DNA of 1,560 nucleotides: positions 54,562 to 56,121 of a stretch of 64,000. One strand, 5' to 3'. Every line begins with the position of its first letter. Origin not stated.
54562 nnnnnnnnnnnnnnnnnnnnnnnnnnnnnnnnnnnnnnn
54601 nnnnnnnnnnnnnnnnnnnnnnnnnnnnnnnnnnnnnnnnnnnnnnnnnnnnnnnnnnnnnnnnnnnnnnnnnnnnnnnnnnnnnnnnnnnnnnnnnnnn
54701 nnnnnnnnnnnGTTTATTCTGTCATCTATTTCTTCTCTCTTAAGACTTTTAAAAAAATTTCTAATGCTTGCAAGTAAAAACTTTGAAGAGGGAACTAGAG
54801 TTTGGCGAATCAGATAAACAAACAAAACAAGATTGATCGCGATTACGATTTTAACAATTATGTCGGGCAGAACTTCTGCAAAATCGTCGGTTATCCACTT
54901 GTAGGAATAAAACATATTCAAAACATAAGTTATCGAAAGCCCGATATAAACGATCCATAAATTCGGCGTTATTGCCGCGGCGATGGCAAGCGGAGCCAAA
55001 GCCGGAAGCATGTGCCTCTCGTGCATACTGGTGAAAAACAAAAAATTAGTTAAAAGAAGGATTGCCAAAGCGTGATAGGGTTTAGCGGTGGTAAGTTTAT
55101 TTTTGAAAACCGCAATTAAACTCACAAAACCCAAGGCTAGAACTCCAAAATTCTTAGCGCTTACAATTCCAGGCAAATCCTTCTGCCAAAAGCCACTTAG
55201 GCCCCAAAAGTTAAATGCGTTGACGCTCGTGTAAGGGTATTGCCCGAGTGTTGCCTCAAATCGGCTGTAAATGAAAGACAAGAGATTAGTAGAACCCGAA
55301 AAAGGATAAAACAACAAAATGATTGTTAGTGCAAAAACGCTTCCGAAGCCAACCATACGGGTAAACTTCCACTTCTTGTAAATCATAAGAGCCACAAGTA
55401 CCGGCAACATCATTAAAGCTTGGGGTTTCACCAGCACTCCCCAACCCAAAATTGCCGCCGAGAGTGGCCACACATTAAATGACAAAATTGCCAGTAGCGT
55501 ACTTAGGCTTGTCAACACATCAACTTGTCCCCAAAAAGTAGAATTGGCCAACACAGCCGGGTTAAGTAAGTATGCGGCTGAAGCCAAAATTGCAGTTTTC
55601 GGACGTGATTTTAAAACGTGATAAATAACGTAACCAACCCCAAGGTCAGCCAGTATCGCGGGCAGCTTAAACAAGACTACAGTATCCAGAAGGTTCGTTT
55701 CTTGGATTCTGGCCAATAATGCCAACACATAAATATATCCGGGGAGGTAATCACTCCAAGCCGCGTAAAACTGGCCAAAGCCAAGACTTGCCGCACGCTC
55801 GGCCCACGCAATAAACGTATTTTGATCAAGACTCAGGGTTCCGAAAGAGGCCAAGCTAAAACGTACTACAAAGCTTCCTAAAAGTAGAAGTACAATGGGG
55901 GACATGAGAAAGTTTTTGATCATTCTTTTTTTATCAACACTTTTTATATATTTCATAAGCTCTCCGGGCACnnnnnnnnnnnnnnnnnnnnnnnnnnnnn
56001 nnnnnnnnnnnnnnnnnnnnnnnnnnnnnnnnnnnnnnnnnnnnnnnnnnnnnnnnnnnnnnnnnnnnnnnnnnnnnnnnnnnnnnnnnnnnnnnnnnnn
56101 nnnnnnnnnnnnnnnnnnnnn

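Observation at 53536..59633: Candidate surface-protein O-glycosylation module: GT-C (PMT/ArnT-like) membrane glycosyltransferases and an LCP enzyme next to the Ser/Thr/Pro-rich surface proteins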

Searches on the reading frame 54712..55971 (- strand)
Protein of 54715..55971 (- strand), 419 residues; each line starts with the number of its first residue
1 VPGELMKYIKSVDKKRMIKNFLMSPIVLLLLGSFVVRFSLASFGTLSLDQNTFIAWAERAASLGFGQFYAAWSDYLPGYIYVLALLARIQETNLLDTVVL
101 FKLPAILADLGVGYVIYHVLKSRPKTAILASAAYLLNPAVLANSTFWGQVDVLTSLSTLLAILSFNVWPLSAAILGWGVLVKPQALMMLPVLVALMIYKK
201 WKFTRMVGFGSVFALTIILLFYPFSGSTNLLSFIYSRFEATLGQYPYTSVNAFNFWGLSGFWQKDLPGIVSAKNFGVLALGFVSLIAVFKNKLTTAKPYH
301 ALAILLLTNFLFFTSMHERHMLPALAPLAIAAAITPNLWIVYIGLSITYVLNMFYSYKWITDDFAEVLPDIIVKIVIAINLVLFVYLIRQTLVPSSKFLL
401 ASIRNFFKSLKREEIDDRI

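Call 6: search_protein_families(library=pfam, proteins=[window:54715-55971:-], max_evalue=10)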
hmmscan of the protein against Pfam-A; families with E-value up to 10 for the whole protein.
seq(419 aa): 1 family
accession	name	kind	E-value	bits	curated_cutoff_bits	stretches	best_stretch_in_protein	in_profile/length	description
PF01848.21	HOK_GEF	-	0.46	10.6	22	1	371-392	3-24/42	Hok/gef family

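Call 24: predict_structure(alignment_id=A1)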
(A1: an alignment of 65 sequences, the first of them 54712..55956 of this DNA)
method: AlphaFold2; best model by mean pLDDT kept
length: 415 residues; sequences in the alignment: 65
mean_pLDDT: 92.2   pTM: 0.90
mean pLDDT of the five models: 92.2, 91.0, 90.7, 89.8, 89.5
residues with pLDDT >= 90: 327; 70-90: 68; 50-70: 15; < 50: 5
segments of 3 or more residues with pLDDT < 50: none
pLDDT, mean of each block of 10 residues (from residue 1): 76 94 98 91 92 97 93 97 97 95 98 97 98 93 88 98 98 97 98 98 99 98 95 90 81 88 84 96 97 98 93 90 97 96 94 90 94 98 95 74 66 46
secondary structure, 60 per line:
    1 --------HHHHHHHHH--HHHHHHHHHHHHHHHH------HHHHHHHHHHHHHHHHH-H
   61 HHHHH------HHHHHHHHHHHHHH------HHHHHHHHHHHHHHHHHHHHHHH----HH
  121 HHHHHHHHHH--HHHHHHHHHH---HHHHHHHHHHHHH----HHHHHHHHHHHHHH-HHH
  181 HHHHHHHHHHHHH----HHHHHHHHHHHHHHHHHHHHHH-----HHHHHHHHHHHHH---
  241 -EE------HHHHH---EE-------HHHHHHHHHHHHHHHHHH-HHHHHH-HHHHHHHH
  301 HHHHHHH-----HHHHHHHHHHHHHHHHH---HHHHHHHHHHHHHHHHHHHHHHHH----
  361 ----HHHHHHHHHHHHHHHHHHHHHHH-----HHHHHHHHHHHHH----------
elements in order: H9-17 H20-35 H42-58 H60-65 H72-85 H92-114 H119-130 H133-142 H146-158 H163-176 H178-193 H198-219 H225-237 H250-254 H267-284 H286-291 H293-307 H313-329 H333-356 H365-387 H393-405

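Call 28: fold_search(model_id=the predicted structure, library=pdb)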
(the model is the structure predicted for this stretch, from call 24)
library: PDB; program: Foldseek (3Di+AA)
matches with E <= 10: 136; with E <= 0.001: 9
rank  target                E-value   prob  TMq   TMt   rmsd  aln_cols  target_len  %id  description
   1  6snh_X                2.8e-05  1.00  0.66  0.58   9.9       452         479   15  Cryo-EM structure of yeast ALG6 in complex with 6AG9 Fab and Dol25-P-Glc (released 2020-03-11)
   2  8imx_U                5.5e-05  1.00  0.59  0.59   5.7       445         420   12  Cryo-EM structure of GPI-T with a chimeric GPI-anchored protein (released 2023-08-16)
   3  9dm7_A                1.7e-04  1.00  0.56  0.61   6.7       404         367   17  mannosyltransferase PimE in complex with Fab_E6 (released 2025-06-25)
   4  9wno_A                1.8e-04  1.00  0.63  0.64   5.0       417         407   16  Cryo-EM structure of Candida glabrata GPI mannosyltransferase I bound to Dol-P-Man (released 2025-12-03)
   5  7w72_U                3.0e-04  1.00  0.61  0.60   5.5       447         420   12  Structure of a human glycosylphosphatidylinositol (GPI) transamidase (released 2022-02-16)
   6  9dm5                  4.2e-04  1.00  0.59  0.63   5.5       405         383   16  Product-Bound mannosyltransferase PimE (released 2025-06-25)
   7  7wld_U                4.8e-04  1.00  0.58  0.58   6.4       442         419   12  Cryo-EM structure of the human glycosylphosphatidylinositol transamidase complex at 2.53 Angstrom resolution (released 2022-04-27)
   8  9s6r_A                5.9e-04  1.00  0.55  0.59   6.3       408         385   14  Ternary cryo-EM structure of yeast ALG3 with Dol25-PP-GlcNAc2Man5, Dol25-P-Man, and Fab (released 2026-03-18)
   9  9ub7_B                9.0e-04  1.00  0.63  0.66   5.2       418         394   15  Structure of glycosylphosphatidylinositol transamidase,state 1 (released 2026-04-08)
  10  9n9j_I                6.1e-03  1.00  0.42  0.27  19.2       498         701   12  Structure of a GRP94 folding intermediate engaged with a CCDC134- and FKBP11-bound secretory translocon (released 2025-11-19)
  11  8b6l_I                6.9e-03  1.00  0.43  0.28  17.3       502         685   14  Subtomogram average of the human Sec61-TRAP-OSTA-translocon (released 2022-12-07)
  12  6s7o_A                7.2e-03  1.00  0.43  0.30  13.7       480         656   13  Cryo-EM structure of human oligosaccharyltransferase complex OST-A (released 2019-12-18)
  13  5ezm                  8.2e-03  1.00  0.47  0.37  10.5       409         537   16  Crystal Structure of ArnT from Cupriavidus metallidurans in the apo state (released 2016-02-17)
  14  8age_A                8.9e-03  1.00  0.46  0.32  14.0       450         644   13  Structure of yeast oligosaccharylransferase complex with acceptor peptide bound (released 2022-12-07)
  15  6c26_A                1.4e-02  1.00  0.45  0.31  14.7       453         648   12  The Cryo-EM structure of a eukaryotic oligosaccharyl transferase complex (released 2018-01-31)
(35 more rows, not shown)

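Call 37: search_solved_structures(query=A1, max_evalue=1, show_alignments=3)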
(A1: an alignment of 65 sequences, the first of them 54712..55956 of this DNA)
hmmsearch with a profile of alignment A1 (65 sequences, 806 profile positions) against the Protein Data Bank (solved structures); distinct sequences matched with E-value up to 1: 3.
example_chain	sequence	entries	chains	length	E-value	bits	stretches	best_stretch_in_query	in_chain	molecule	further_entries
9i5k_A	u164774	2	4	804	7.5e-15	57.8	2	637-756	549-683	Dolichyl-phosphate-mannose--protein mannosyltransferase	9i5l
6p25_A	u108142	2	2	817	6.9e-14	54.6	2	637-805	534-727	Dolichyl-phosphate-mannose--protein mannosyltransferase 1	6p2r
9e61_A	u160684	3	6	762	3.5e-07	32.4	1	627-755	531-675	Dolichyl-phosphate-mannose--protein mannosyltransferase 4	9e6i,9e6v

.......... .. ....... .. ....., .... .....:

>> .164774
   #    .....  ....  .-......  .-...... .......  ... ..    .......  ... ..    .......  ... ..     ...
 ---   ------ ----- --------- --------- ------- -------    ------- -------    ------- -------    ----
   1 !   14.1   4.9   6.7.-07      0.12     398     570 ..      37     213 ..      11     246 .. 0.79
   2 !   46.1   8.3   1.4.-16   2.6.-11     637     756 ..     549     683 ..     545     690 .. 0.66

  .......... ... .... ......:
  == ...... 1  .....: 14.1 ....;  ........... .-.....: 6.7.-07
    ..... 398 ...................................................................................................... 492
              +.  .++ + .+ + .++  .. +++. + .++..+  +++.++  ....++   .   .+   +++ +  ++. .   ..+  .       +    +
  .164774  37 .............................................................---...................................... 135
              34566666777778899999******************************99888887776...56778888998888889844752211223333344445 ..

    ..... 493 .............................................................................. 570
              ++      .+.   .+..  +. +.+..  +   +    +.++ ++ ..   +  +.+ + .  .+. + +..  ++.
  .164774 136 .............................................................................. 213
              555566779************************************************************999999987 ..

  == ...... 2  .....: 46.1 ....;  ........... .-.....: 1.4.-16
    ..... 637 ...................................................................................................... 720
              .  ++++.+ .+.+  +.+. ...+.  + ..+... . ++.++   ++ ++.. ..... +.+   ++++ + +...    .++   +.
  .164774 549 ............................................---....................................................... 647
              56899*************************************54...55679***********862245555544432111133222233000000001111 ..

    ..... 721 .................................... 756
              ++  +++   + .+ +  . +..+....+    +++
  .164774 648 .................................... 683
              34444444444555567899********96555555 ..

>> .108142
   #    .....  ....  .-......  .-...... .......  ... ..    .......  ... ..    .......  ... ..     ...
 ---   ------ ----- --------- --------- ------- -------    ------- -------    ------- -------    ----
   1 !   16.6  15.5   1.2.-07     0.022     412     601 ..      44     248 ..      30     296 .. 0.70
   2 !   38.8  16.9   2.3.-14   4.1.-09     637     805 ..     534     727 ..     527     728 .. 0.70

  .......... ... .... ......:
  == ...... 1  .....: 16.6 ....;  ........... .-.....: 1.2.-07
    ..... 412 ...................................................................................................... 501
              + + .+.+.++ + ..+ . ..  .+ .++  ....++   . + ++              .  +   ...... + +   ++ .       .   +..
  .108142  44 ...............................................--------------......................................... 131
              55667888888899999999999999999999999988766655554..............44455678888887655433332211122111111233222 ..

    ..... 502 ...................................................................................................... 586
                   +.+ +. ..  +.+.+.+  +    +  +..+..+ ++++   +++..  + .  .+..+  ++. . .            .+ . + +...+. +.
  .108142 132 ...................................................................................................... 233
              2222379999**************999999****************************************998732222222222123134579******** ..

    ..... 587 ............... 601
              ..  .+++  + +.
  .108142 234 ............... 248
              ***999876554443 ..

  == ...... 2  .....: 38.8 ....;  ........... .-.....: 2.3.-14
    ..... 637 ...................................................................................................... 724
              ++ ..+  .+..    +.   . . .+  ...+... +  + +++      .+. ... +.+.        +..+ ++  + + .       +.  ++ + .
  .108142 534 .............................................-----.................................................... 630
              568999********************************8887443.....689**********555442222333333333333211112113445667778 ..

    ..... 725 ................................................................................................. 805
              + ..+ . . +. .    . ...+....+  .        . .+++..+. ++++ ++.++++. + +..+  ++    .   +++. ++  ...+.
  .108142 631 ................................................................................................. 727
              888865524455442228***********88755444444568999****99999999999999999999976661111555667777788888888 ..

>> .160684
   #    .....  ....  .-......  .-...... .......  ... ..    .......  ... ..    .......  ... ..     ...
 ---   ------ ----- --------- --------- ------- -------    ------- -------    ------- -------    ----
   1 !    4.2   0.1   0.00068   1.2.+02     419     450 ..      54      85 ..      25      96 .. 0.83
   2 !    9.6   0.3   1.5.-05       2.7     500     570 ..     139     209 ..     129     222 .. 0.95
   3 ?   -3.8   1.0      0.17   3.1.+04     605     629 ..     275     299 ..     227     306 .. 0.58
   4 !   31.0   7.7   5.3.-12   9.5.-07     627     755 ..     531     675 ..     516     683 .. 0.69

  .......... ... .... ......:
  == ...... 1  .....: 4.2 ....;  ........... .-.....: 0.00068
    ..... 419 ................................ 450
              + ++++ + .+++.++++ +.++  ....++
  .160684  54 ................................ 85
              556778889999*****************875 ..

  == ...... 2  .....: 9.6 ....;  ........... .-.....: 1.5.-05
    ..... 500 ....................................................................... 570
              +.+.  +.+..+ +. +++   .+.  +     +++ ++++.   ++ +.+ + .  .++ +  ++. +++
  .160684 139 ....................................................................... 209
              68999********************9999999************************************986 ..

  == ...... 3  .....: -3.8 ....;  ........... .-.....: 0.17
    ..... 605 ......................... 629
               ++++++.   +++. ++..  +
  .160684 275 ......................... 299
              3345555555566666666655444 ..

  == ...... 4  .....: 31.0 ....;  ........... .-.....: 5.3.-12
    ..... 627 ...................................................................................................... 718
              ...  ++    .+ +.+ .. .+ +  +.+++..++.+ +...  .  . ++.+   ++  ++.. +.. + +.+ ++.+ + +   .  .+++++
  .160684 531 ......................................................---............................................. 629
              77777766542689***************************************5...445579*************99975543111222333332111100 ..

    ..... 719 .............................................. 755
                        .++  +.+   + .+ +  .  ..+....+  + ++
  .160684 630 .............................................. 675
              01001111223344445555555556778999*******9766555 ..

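Call 48: find_related_loci(query=A1, collection=genome_contigs, flank=10000)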
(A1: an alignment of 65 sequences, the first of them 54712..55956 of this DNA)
Query A1 (415 aa) in genome_contigs; peptide patterns used: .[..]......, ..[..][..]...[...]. (x = any residue, [..] = any of these).
372 stretches matched a pattern; 337 encode a relative of the query (tblastn E <= 1e-3); the best 80 are kept; 80 distinct loci.
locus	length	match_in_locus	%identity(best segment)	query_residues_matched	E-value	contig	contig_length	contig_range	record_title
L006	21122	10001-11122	55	36-415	1e-111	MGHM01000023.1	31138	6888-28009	MAG: Candidatus Woesebacteria bacterium RIFCSPLOWO2_01_FULL_44_24b rifcsplowo2_01_scaffold_9036, whole genome shotgun se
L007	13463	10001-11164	45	28-413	1e-102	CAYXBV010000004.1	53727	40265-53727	MAG TPA_asm: uncultured Gammaproteobacteria bacterium isolate SRP191223_co1_10 genome assembly, contig: NODE_373_length_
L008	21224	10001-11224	45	4-403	8e-100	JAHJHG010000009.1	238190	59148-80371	MAG: Patescibacteria group bacterium isolate Modern_marine_planktonic.mb.16 Modern_marine_plan.mb.16_k141_790344, whole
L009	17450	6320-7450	47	14-386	2e-97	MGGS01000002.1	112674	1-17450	MAG: Candidatus Woesebacteria bacterium RIFCSPHIGHO2_02_FULL_42_20 rifcsphigho2_02_scaffold_145, whole genome shotgun se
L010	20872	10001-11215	43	2-411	5e-96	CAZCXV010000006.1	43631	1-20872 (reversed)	MAG TPA_asm: uncultured Gammaproteobacteria bacterium isolate SRP062349_co2_267 genome assembly, contig: NODE_506_length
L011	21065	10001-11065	48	37-379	3e-96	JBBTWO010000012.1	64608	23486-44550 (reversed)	MAG: Patescibacteria group bacterium isolate H41-bin046_1 H41_bin046_1_000000000012, whole genome shotgun sequence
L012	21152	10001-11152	46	14-392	5e-94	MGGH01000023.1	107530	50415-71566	MAG: Candidatus Woesebacteria bacterium RIFCSPHIGHO2_01_FULL_39_23 rifcsphigho2_01_scaffold_349, whole genome shotgun se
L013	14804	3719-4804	47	21-381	1e-93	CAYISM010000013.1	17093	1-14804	MAG TPA_asm: uncultured Gammaproteobacteria bacterium isolate ERP119705_co3_788 genome assembly, contig: NODE_3877_lengt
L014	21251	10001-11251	42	1-415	4e-93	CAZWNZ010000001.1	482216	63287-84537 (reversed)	MAG TPA_asm: uncultured Gammaproteobacteria bacterium isolate SRP192927_co3_839 genome assembly, contig: NODE_2_length_4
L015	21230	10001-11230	43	2-409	3e-93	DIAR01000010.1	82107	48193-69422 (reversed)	MAG TPA_asm: Candidatus Woesebacteria bacterium UBA5073 UBA5073_contig_1602, whole genome shotgun sequence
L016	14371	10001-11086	46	38-396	2e-92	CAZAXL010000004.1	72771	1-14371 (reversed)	MAG TPA_asm: uncultured Gammaproteobacteria bacterium isolate SRP062349_co2_103 genome assembly, contig: NODE_224_length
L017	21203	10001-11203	43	9-411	2e-92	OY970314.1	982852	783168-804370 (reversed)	MAG: Candidatus Woesebacteria bacterium isolate MFD01299.bin.c.5 genome assembly, chromosome: 1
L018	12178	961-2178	43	4-409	3e-92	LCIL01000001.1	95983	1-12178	MAG: Candidatus Woesebacteria bacterium GW2011_GWA1_44_23 UW47_C0001, whole genome shotgun sequence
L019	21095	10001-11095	45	17-380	9e-92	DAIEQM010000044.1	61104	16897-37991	MAG TPA_asm: Candidatus Woesebacteria bacterium isolate clean1188 k141_1541213, whole genome shotgun sequence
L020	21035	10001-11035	46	38-381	2e-91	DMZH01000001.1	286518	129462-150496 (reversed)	MAG TPA_asm: Candidatus Woesebacteria bacterium isolate UBA8517 contig_72, whole genome shotgun sequence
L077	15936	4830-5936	40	21-379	5e-70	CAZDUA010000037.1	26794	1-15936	MAG TPA_asm: uncultured Methanosarcinales archaeon isolate binchicken_co165_291 genome assembly, contig: k141_44761, who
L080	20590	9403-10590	36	13-383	3e-63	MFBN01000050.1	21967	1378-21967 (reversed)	MAG: Candidatus Curtissbacteria bacterium RIFCSPLOWO2_01_FULL_37_9 rifcsplowo2_01_scaffold_6546, whole genome shotgun se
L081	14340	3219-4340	34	30-383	4e-60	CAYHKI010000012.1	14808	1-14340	MAG TPA_asm: uncultured Gammaproteobacteria bacterium isolate ERP119705_co13_618 genome assembly, contig: NODE_5071_leng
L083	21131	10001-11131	36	5-377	1e-57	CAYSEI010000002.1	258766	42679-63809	MAG TPA_asm: uncultured Pseudomonadales bacterium isolate SRP141376_co2_362 genome assembly, contig: NODE_46_length_2587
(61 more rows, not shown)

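Call 52: search_protein_representatives(protein=window:54712-55956:-)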
Query: 415 residues. Proteins with E-value up to 0.001 (for the whole library): 3178; up to 1e-10: 1698; up to 1e-30: 146. The best 150 are listed.
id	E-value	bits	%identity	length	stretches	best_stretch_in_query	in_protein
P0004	1.1e-129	449.8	55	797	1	20-414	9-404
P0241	8.4e-88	311.9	48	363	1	32-384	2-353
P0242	3.0e-86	306.8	43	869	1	11-378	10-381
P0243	8.5e-81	288.8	46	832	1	23-385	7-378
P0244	1.9e-80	287.7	43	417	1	9-383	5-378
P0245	2.3e-79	284.1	45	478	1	21-403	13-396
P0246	2.2e-71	257.8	38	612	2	20-382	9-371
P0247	9.8e-69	249.1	43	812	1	23-383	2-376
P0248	2.9e-68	247.5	40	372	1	39-404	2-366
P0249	2.9e-68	247.5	41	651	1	15-383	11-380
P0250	8.0e-67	242.8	41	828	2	22-382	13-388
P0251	3.5e-63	230.8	48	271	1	14-261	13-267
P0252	7.8e-62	226.3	43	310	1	59-348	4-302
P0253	9.3e-62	226.1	38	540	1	28-385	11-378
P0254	6.3e-60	220.1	41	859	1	24-397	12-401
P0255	1.7e-59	218.6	38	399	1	21-383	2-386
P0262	8.2e-53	196.6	36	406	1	15-383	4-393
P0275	9.5e-44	166.8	32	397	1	21-384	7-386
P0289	2.5e-38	148.9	34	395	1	21-383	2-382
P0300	1.6e-35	139.7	31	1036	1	27-401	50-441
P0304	3.4e-35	138.6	31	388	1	21-381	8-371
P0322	8.2e-34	134.1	32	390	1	21-356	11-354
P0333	2.2e-33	132.7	38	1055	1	20-383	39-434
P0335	3.6e-33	132.0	32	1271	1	7-383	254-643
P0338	7.1e-33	131.0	32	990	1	21-383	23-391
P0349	2.2e-32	129.4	31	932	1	21-384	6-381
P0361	1.0e-31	127.2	33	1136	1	35-406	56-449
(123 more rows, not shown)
